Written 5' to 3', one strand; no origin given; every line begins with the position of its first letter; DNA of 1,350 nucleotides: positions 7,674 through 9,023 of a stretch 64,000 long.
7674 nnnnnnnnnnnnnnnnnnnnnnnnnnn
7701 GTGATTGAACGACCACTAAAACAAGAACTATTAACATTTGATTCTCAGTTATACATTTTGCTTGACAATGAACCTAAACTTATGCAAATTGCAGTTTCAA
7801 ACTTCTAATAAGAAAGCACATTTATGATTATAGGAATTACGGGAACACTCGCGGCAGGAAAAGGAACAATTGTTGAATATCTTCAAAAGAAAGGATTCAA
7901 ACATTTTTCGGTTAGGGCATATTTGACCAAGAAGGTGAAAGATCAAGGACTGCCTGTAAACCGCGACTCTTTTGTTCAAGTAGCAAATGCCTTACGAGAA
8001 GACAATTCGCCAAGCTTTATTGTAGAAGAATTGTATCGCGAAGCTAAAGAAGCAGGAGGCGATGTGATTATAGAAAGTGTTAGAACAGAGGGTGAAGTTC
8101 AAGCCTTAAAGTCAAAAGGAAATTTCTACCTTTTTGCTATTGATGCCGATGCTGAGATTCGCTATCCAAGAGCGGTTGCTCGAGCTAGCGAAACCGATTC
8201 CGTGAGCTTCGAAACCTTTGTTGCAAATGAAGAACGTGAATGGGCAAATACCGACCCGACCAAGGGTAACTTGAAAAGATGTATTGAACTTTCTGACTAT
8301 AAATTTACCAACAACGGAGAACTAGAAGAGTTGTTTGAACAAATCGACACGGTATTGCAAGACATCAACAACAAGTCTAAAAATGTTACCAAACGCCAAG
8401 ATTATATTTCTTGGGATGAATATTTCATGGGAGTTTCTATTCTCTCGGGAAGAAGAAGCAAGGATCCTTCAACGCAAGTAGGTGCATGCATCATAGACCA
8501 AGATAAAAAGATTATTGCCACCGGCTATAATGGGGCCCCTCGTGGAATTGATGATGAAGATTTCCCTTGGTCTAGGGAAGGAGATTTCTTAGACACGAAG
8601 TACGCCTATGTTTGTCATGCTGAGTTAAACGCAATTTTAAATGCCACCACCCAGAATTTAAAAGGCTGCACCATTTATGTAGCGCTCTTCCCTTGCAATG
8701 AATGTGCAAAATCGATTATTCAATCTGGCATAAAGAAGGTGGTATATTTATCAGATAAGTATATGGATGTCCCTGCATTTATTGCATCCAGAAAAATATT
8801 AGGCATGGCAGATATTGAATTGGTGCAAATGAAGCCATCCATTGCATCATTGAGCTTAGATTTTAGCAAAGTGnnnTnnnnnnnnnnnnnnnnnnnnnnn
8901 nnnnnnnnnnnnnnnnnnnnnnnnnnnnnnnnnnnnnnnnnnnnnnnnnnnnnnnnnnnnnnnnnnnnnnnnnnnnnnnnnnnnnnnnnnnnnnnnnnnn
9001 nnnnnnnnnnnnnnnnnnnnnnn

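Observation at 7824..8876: P-loop kinase / dCMP-deaminase fusion protein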

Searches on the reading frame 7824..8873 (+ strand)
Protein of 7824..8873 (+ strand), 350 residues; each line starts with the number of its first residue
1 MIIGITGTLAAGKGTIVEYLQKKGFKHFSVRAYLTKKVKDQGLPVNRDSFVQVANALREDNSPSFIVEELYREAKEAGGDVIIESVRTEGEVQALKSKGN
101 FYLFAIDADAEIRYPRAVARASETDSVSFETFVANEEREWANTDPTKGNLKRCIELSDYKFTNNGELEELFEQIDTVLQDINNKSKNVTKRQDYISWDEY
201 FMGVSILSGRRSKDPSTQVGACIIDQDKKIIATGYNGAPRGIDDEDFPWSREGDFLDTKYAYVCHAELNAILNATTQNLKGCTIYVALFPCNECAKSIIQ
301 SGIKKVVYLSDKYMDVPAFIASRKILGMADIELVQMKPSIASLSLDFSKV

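Call 4: search_protein_families(library=pfam, proteins=[window:7824-8873:+], max_evalue=0.01)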
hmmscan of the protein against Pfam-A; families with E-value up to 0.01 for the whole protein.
window:7824-8873:+ (350 aa): 5 families
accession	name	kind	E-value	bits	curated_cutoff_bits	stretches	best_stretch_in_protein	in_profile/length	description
PF00383.29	dCMP_cyt_deam_1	-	3.3e-28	98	25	1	196-309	2-101/102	Cytidine and deoxycytidylate deaminase zinc-binding region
PF14437.12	MafB19-deam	-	4.7e-17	62.6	27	1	196-311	2-102/142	MafB19-like deaminase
PF13238.12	AAA_18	-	5.4e-10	40.3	29.4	1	3-126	1-117/128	AAA domain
PF13207.12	AAA_17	-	0.00056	20.6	27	1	7-128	2-131/136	AAA domain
PF08210.17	APOBEC_N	-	0.0064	17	25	0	252-300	36-87/170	APOBEC-like N-terminal domain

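Call 5: search_protein_families(library=padloc, proteins=[window:7824-8873:+], max_evalue=0.01)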
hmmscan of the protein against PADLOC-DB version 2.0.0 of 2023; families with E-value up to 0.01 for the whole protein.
window:7824-8873:+ (350 aa): 1 family
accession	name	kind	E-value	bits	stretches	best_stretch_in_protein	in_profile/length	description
PDLC02373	dCTPase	-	3.7e-51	172.7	2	1-241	155-387/630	-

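Call 6: search_protein_families(library=ncbifam, proteins=[window:7824-8873:+], max_evalue=0.01)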
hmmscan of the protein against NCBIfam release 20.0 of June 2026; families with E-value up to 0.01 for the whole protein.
window:7824-8873:+ (350 aa): 8 families
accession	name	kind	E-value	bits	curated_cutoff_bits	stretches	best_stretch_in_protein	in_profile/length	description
NF041025.1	antiphage_deaminase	equivalog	1.3e-33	116.6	400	2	76-246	104-268/437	anti-phage dCTP deaminase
TIGR02571.1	ComEB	equivalog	1.5e-24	86.7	219.45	1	194-315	2-121/151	ComE operon protein 2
NF006226.0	PRK08356.1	equivalog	7.7e-17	61.7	189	1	1-181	6-193/195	hypothetical protein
TIGR00326.1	eubact_ribD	equivalog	7.2e-10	38.6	156.35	1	264-309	43-93/343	bifunctional diaminohydroxyphosphoribosylaminopyrimidine deaminase/5-amino-6-(5-phosphoribosylamino)uracil reductase RibD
NF008113.2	PRK10860.1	equivalog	6.6e-07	29.3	150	1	277-309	70-104/165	tRNA adenosine(34) deaminase TadA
NF008052.0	PRK10786.1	equivalog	0.00053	18.8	500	0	263-308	48-98/367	bifunctional diaminohydroxyphosphoribosylaminopyrimidine deaminase/5-amino-6-(5-phosphoribosylamino)uracil reductase RibD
TIGR00152.1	TIGR00152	equivalog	0.0012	18.7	65.55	0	2-28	1-28/188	dephospho-CoA kinase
TIGR00661.1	MJ1255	subfamily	0.0047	16.2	195.9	1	12-136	36-149/321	MJ1255/VC2487 family glycosyltransferase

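Call 7: search_solved_structures(query=window:7824-8873:+, max_evalue=0.001, show_alignments=2)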
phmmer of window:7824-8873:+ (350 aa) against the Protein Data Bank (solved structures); distinct sequences matched with E-value up to 0.001: 11.
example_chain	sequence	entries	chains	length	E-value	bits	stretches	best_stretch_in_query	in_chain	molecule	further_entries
2w4l_A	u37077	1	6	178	2.2e-56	194.7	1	189-349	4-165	DEOXYCYTIDYLATE DEAMINASE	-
7fh4_A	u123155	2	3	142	9.5e-23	84.2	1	211-308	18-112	CMP/dCMP-type deaminase domain-containing protein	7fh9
2hvv_A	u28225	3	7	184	1.7e-16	63.6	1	193-314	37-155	deoxycytidylate deaminase | Putative deoxycytidylate deaminase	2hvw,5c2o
1vq2_A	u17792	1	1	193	2.1e-15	60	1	264-317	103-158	DEOXYCYTIDYLATE DEAMINASE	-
9hfq_A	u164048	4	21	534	2.2e-09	40.2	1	230-311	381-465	Cytidine and dCMP deaminase domain-containing protein 1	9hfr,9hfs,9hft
4p9c_A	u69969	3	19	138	2.6e-09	40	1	201-311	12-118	Deoxycytidylate deaminase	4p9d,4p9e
3h0k_A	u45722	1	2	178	1.6e-06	30.9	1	2-177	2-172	UPF0200 protein SSO1041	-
3lw7_A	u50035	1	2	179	1.6e-06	30.8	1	2-177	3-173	Adenylate kinase related protein (AdkA-like)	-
2b3j_A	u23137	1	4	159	4.5e-06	29.3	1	242-311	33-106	tRNA adenosine deaminase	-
1wwr_A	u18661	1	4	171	2.2e-05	27.1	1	198-310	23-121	tRNA adenosine deaminase TadA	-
7cph_A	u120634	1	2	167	0.00032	23.3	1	253-308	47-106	tRNA-specific adenosine deaminase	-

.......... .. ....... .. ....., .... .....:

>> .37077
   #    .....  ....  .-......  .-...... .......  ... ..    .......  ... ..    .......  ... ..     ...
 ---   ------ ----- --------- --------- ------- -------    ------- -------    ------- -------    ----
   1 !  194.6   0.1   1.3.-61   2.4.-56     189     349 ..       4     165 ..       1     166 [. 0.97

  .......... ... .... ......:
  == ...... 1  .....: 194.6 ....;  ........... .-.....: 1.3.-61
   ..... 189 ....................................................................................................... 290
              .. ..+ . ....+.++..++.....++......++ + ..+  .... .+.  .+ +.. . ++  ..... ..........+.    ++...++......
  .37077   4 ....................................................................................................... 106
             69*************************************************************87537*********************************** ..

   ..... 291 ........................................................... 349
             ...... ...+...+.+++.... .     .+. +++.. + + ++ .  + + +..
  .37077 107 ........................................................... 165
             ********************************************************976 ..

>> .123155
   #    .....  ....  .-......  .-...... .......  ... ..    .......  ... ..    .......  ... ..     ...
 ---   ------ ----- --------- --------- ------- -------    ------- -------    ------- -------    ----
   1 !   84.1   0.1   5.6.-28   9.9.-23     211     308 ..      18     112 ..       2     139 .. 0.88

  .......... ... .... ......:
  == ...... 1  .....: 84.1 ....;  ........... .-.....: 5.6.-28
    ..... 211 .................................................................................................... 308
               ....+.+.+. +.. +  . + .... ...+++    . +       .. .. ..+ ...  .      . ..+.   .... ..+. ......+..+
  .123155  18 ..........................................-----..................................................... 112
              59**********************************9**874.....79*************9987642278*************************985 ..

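Call 8: find_homologous_proteins(query=window:7824-8873:+, max_evalue=0.00001)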
Query window:7824-8873:+ (350 aa): 2886 proteins with E <= 0.00001 among 5730 candidates; the best 120 are listed.
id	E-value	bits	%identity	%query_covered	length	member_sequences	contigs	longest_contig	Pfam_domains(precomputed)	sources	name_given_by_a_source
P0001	1.4e-230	782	100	100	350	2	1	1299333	PF00383.30,PF14437.13,PF13238.13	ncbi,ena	-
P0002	2.0e-199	680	86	100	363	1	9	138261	PF00383.30,PF14437.13,PF13238.13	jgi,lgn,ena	-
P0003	1.6e-196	670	84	100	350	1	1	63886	PF00383.30,PF14437.13,PF13207.13,PF13238.13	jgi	-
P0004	7.5e-196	668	83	100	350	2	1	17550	PF00383.30,PF14437.13,PF13238.13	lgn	-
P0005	7.4e-195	665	84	100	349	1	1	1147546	PF00383.30,PF14437.13,PF13238.13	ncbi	ncbi:MAG: AAA family ATPase [Bacteroidia bacterium]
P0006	9.4e-195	664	83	100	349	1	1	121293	PF00383.30,PF14437.13,PF13238.13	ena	-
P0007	3.8e-194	662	83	100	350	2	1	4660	PF00383.30,PF14437.13,PF13207.13,PF13238.13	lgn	-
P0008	4.1e-194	662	84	99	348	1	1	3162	PF00383.30,PF14437.13,PF13238.13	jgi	jgi:dCMP deaminase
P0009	4.4e-193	659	83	100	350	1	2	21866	PF00383.30,PF14437.13,PF13238.13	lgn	-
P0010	5.0e-193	659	82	100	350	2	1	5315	PF00383.30,PF14437.13,PF13238.13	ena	-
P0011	7.8e-193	658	82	100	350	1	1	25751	PF00383.30,PF14437.13,PF13238.13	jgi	jgi:dCMP deaminase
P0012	9.6e-192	654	82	100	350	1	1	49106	PF00383.30,PF14437.13,PF13238.13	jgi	jgi:dCMP deaminase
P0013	1.7e-191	654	82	100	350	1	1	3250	PF00383.30,PF14437.13,PF13238.13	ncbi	-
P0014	2.4e-190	650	81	100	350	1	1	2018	PF00383.30,PF14437.13,PF13238.13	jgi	jgi:dCMP deaminase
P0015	3.4e-190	649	82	100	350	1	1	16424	PF00383.30,PF14437.13,PF13238.13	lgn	-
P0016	8.6e-190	648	83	99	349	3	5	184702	PF00383.30,PF14437.13,PF13238.13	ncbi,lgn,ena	-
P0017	2.1e-188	644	81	100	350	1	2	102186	PF00383.30,PF14437.13,PF13238.13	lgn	-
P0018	1.2e-187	641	81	100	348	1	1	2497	PF00383.30,PF14437.13,PF13238.13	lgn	-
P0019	1.9e-186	637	80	99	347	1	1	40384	PF00383.30,PF14437.13,PF13207.13,PF13238.13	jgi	jgi:dCMP deaminase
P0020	3.9e-185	633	80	99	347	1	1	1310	PF00383.30,PF14437.13,PF13238.13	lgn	-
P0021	2.0e-155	535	66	99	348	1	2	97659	PF00383.30,PF14437.13,PF13207.13,PF13238.13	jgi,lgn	-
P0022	3.6e-155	534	65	100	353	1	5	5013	PF00383.30,PF14437.13,PF13207.13,PF13238.13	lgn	-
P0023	7.9e-155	533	67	100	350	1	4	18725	PF00383.30,PF14437.13,PF13238.13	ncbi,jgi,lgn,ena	jgi:dCMP deaminase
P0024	2.8e-153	528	65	100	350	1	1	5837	PF00383.30,PF14437.13,PF13207.13,PF13238.13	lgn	-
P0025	4.5e-153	527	67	99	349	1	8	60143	PF00383.30,PF14437.13,PF13238.13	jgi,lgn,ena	jgi:dCMP deaminase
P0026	1.8e-152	525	65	100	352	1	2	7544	PF00383.30,PF14437.13,PF13238.13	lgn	-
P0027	1.0e-151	523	65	99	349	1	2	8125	PF00383.30,PF14437.13,PF13207.13,PF13238.13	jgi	-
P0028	3.2e-151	521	66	99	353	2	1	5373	PF00383.30,PF14437.13,PF13238.13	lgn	-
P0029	2.8e-150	518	62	100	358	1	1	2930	PF00383.30,PF14437.13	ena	-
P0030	1.3e-149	516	63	100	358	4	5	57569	PF00383.30,PF14437.13,PF13207.13,PF13238.13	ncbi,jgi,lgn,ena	-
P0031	2.0e-149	515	63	99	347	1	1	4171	PF00383.30,PF14437.13,PF13238.13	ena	-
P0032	8.0e-149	513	63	100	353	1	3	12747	PF00383.30,PF14437.13,PF13207.13,PF13238.13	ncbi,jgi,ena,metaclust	metaclust:\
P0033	8.4e-149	513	65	99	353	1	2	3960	PF00383.30,PF14437.13,PF13207.13,PF13238.13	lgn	-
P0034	1.6e-148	512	64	100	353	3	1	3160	PF00383.30,PF14437.13,PF13238.13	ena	-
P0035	1.7e-147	509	63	99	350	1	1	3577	PF00383.30,PF14437.13,PF13207.13,PF13238.13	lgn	-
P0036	3.7e-146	505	63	100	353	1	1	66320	PF00383.30,PF14437.13,PF13238.13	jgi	jgi:dCMP deaminase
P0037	8.6e-146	503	64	99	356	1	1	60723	PF00383.30,PF14437.13,PF13207.13,PF13238.13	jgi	-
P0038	1.1e-145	503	62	99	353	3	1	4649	PF00383.30,PF14437.13,PF13207.13,PF13238.13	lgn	-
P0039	1.2e-145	503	64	99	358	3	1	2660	PF00383.30,PF14437.13,PF13238.13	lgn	-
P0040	6.1e-143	494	61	99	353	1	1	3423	PF00383.30,PF14437.13,PF13207.13,PF13238.13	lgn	-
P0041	1.0e-142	493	63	100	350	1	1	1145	PF00383.30,PF14437.13,PF13207.13,PF13238.13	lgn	-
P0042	1.6e-140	486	61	99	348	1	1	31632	PF00383.30,PF14437.13,PF13207.13,PF13238.13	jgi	jgi:dCMP deaminase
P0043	2.4e-140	486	60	99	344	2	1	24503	PF00383.30,PF14437.13,PF13238.13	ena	-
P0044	1.5e-139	483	60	99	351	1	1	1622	PF00383.30,PF14437.13,PF13207.13,PF13238.13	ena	-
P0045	2.7e-138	479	61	99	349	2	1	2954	PF00383.30,PF14437.13,PF13238.13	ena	-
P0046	1.7e-135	470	61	99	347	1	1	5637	PF00383.30,PF14437.13,PF13238.13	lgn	-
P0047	2.0e-135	469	60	100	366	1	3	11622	PF00383.30,PF14437.13,PF13207.13,PF13238.13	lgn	-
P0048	2.5e-134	466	58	99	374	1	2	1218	PF00383.30,PF14437.13,PF13207.13,PF13238.13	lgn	-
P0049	3.8e-134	465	61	99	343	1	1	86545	PF00383.30,PF14437.13,PF13207.13,PF13238.13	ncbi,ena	-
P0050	2.6e-133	462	58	99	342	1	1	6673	PF00383.30,PF14437.13,PF13207.13,PF13238.13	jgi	-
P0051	6.7e-133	461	61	100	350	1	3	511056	PF00383.30,PF14437.13,PF13207.13,PF13238.13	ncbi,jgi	-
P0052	7.5e-133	461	57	99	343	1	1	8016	PF00383.30,PF14437.13,PF13238.13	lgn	-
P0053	6.9e-131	454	59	99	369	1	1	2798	PF00383.30,PF14437.13,PF13207.13,PF13238.13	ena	-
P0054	7.1e-131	454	60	97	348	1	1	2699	PF00383.30,PF14437.13,PF13207.13,PF13238.13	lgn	-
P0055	8.3e-131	454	56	99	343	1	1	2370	PF00383.30,PF14437.13,PF13238.13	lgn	-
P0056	2.8e-130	452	58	99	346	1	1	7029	PF00383.30,PF14437.13,PF13207.13,PF13238.13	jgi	-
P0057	4.1e-130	452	58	99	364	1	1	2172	PF00383.30,PF14437.13,PF13207.13,PF13238.13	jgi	-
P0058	7.6e-130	451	58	99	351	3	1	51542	PF00383.30,PF14437.13,PF13207.13,PF13238.13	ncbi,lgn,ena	-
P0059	7.6e-130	451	58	99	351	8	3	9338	PF00383.30,PF14437.13,PF13207.13,PF13238.13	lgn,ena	-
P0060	1.3e-129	450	59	99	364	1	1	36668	PF00383.30,PF14437.13,PF13207.13,PF13238.13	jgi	-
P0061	3.4e-129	449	56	99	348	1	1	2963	PF00383.30,PF14437.13,PF13207.13,PF13238.13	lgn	-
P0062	3.5e-129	449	58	100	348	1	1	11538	PF00383.30,PF01121.27,PF14437.13,PF13238.13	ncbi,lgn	-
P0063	6.2e-129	448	57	99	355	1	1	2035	PF00383.30,PF14437.13,PF13238.13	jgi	-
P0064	1.4e-128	447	60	50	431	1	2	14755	PF00383.30,PF14437.13,PF13207.13,PF13238.13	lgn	-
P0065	1.7e-128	447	57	99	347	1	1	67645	PF00383.30,PF14437.13,PF13238.13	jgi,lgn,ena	-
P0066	2.5e-127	443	56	99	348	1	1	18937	PF00383.30,PF14437.13,PF13238.13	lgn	-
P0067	1.2e-126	441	57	100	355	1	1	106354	PF00383.30,PF14437.13,PF13238.13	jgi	jgi:dCMP deaminase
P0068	2.5e-126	440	55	100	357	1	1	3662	PF00383.30,PF14437.13,PF13207.13,PF13238.13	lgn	-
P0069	3.7e-126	439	57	100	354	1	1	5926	PF00383.30,PF14437.13,PF13238.13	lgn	-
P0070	5.8e-126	438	57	99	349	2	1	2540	PF00383.30,PF14437.13,PF13238.13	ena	-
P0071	1.2e-125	437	57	100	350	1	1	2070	PF00383.30,PF14437.13,PF13207.13,PF13238.13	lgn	-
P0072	1.4e-125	437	58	99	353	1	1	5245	PF00383.30,PF14437.13,PF13207.13,PF13238.13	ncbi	-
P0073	2.0e-125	437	58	99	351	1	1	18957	PF00383.30,PF14437.13,PF13207.13,PF13238.13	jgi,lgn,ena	-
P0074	2.7e-125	436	56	99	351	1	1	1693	PF00383.30,PF14437.13,PF13238.13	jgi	-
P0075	6.5e-125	435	54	99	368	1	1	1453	PF00383.30,PF14437.13,PF13207.13,PF13238.13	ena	-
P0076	8.4e-125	434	55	100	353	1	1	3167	PF00383.30,PF14437.13,PF13207.13,PF13238.13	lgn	-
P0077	1.3e-124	434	56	100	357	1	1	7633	PF00383.30,PF14437.13,PF13207.13,PF13238.13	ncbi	-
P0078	1.6e-124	434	55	99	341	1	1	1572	PF00383.30,PF14437.13,PF13207.13,PF13238.13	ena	-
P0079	1.7e-124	433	55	99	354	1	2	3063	PF00383.30,PF14437.13,PF13238.13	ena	-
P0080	2.4e-124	433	57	99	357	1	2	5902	PF00383.30,PF14437.13,PF13207.13,PF13238.13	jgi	jgi:dCMP deaminase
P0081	2.6e-124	433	56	99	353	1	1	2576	PF00383.30,PF14437.13,PF13207.13,PF13238.13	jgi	jgi:dCMP deaminase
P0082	3.0e-124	433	55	100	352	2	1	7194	PF00383.30,PF14437.13,PF13207.13,PF13238.13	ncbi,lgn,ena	-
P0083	5.8e-124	432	54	100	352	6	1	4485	PF00383.30,PF14437.13,PF13207.13,PF13238.13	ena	-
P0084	6.8e-124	431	55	100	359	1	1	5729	PF00383.30,PF14437.13,PF13238.13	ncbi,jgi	-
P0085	7.3e-124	431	57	99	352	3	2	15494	PF00383.30,PF14437.13,PF13238.13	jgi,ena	-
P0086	9.9e-124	431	54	100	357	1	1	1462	PF00383.30,PF14437.13,PF13207.13,PF13238.13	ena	-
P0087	1.2e-123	431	54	99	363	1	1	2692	PF00383.30,PF14437.13,PF13207.13,PF13238.13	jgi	-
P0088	1.2e-123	431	57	100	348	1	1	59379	PF00383.30,PF14437.13,PF13207.13,PF13238.13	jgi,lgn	jgi:dCMP deaminase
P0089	1.7e-123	430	56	99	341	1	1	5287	PF00383.30,PF14437.13,PF13207.13,PF13238.13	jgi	jgi:dCMP deaminase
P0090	1.7e-123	430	56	95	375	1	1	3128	PF00383.30,PF14437.13,PF13207.13,PF13238.13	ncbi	-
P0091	4.1e-123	429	56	99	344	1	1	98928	PF00383.30,PF14437.13,PF13207.13,PF13238.13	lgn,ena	-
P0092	9.8e-123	428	56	99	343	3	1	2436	PF00383.30,PF14437.13,PF13238.13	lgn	-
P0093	1.1e-122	427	56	100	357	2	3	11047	PF00383.30,PF14437.13,PF13207.13,PF13238.13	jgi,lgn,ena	-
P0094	1.6e-122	427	54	99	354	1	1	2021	PF00383.30,PF14437.13,PF13238.13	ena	-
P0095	2.0e-122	427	54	99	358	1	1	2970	PF00383.30,PF14437.13,PF13238.13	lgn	-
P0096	2.3e-122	426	56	99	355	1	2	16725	PF00383.30,PF14437.13,PF13207.13,PF13238.13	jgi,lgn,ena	-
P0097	4.1e-122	426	56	100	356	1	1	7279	PF00383.30,PF14437.13,PF13238.13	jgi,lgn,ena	-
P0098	8.0e-122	425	55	100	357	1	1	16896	PF00383.30,PF14437.13,PF13207.13,PF13238.13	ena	-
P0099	1.1e-121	424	57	99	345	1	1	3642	PF00383.30,PF14437.13,PF13207.13,PF13238.13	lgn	-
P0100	1.6e-121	424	56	99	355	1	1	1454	PF00383.30,PF14437.13,PF13238.13,PF23877.2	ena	-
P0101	2.7e-121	423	52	100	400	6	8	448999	PF00383.30,PF14437.13,PF13238.13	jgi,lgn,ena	jgi:dCMP deaminase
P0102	2.8e-121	423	54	96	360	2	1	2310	PF00383.30,PF14437.13,PF13207.13,PF13238.13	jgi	jgi:dCMP deaminase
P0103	5.7e-121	422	61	84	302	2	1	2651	PF00383.30,PF14437.13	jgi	-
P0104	7.8e-120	418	52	99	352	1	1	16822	PF00383.30,PF14437.13,PF13207.13,PF13238.13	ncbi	-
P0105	1.2e-119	418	55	100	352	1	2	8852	PF00383.30,PF14437.13,PF13207.13,PF13238.13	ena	-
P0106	1.5e-119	417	56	99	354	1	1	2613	PF00383.30,PF14437.13,PF13207.13,PF13238.13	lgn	-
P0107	9.4e-119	415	54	100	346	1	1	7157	PF00383.30,PF01121.27,PF14437.13,PF13207.13,PF13238.13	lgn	-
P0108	1.1e-118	414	51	100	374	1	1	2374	PF00383.30,PF14437.13,PF13207.13,PF13238.13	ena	-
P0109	1.2e-118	414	56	100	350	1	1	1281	PF00383.30,PF14437.13,PF13207.13,PF13238.13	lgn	-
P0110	4.7e-118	412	50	99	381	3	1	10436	PF00383.30,PF14437.13,PF13671.13,PF13207.13,PF13238.13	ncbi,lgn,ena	-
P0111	7.4e-118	412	54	100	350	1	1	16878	PF00383.30,PF14437.13,PF13207.13,PF13238.13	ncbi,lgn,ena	-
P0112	1.7e-117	410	54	100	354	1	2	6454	PF00383.30,PF14437.13,PF13207.13,PF13238.13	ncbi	-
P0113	1.8e-117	410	52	100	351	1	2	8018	PF00383.30,PF14437.13,PF13207.13,PF13238.13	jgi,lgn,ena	-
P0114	2.8e-117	410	52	99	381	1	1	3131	PF00383.30,PF14437.13,PF13238.13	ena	-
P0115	4.0e-117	409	48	56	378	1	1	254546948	PF00383.30,PF14437.13,PF18774.8,PF14439.13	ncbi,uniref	ncbi:uncharacterized protein LOC128740763, partial [Sabethes cyaneus]|uniref:uncharacterized protein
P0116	7.5e-117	408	54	99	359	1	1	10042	PF00383.30,PF14437.13,PF13207.13,PF13238.13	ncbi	-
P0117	9.8e-117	408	52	99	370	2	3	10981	PF00383.30,PF14437.13,PF13671.13,PF13207.13,PF13238.13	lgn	-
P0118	1.0e-116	408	58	46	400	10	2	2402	PF00383.30,PF14437.13,PF14439.13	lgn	-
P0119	1.2e-116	408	51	100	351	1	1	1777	PF00383.30,PF14437.13,PF13207.13,PF13238.13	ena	-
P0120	1.5e-116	407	54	100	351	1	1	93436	PF00383.30,PF14437.13,PF13207.13,PF13238.13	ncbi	-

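Call 9: find_encoding_contigs(protein=P0001, flank=10000, max_places=3)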
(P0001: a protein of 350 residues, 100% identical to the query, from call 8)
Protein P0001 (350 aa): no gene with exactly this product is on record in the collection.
